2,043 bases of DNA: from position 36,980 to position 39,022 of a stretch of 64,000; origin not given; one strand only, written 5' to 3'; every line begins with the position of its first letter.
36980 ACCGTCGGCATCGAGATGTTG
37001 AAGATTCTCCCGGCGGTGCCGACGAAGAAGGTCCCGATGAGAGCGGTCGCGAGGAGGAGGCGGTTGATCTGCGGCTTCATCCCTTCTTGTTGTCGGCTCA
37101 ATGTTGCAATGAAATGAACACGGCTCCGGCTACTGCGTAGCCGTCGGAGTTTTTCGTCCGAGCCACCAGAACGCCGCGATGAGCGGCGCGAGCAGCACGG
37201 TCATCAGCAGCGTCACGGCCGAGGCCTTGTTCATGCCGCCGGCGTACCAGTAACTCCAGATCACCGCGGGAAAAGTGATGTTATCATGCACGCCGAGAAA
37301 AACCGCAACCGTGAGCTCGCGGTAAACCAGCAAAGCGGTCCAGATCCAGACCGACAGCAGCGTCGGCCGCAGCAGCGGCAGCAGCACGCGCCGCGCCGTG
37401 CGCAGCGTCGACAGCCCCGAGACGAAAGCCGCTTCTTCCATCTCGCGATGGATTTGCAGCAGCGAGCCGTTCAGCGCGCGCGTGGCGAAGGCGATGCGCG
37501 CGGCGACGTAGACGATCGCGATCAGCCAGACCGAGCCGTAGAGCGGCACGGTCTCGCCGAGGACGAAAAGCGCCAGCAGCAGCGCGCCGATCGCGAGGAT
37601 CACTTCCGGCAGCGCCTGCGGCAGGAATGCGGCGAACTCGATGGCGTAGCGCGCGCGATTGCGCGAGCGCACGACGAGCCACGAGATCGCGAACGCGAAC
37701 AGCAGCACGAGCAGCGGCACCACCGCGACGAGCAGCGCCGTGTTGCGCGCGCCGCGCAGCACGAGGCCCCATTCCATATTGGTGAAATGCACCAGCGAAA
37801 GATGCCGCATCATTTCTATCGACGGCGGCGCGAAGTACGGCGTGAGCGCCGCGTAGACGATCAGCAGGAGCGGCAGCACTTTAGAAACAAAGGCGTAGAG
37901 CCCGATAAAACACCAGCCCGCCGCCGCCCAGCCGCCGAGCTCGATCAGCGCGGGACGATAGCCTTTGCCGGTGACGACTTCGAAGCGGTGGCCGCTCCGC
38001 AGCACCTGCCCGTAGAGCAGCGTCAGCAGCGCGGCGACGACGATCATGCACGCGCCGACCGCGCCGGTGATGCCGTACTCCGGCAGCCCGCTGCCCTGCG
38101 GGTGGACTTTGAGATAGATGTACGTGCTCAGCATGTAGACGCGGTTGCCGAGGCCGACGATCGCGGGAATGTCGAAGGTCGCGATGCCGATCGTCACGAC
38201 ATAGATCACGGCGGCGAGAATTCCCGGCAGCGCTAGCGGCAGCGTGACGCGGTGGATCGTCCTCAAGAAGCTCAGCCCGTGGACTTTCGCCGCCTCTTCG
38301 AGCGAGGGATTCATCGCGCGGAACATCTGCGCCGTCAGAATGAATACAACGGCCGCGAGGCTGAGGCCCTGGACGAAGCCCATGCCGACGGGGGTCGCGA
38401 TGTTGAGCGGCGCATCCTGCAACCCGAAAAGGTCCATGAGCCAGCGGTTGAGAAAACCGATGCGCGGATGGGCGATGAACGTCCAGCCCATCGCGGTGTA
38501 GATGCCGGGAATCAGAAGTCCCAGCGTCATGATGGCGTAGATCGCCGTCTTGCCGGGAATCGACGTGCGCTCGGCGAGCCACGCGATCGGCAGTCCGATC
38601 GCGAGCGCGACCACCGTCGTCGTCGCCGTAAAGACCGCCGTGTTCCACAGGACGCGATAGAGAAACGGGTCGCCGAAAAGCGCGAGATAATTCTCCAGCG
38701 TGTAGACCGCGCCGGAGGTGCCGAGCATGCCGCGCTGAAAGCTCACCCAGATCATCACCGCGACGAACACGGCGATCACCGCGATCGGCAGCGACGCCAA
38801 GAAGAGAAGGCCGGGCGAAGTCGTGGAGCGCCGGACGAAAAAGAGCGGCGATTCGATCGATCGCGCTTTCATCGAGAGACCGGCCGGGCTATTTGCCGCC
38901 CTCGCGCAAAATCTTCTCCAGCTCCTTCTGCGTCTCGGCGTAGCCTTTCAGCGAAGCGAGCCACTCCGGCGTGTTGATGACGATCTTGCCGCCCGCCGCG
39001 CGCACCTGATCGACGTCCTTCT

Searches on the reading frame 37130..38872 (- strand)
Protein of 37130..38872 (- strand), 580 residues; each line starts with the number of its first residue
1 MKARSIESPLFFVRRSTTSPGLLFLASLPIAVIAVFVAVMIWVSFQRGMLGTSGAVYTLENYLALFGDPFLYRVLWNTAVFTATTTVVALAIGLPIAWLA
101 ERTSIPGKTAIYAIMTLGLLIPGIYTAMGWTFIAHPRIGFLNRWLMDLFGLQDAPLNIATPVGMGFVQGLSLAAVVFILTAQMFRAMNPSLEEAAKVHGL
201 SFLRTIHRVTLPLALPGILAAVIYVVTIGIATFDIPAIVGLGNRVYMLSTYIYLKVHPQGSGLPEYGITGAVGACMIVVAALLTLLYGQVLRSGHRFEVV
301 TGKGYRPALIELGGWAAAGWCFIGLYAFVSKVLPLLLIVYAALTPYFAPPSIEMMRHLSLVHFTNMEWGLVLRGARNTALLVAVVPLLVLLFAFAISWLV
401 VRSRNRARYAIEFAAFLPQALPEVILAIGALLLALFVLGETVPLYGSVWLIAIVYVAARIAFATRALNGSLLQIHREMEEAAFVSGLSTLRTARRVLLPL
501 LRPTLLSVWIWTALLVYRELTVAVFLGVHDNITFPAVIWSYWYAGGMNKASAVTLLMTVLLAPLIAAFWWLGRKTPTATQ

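Call 29: search_protein_families(library=pfam, proteins=[window:37130-38872:-], max_evalue=0.00001)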
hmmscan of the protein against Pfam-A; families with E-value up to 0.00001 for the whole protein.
window:37130-38872:- (580 aa): 1 family
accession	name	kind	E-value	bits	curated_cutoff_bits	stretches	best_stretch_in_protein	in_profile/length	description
PF00528.27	BPD_transp_1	-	1.4e-17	64.5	26.4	2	93-288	1-176/184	Binding-protein-dependent transport system inner membrane component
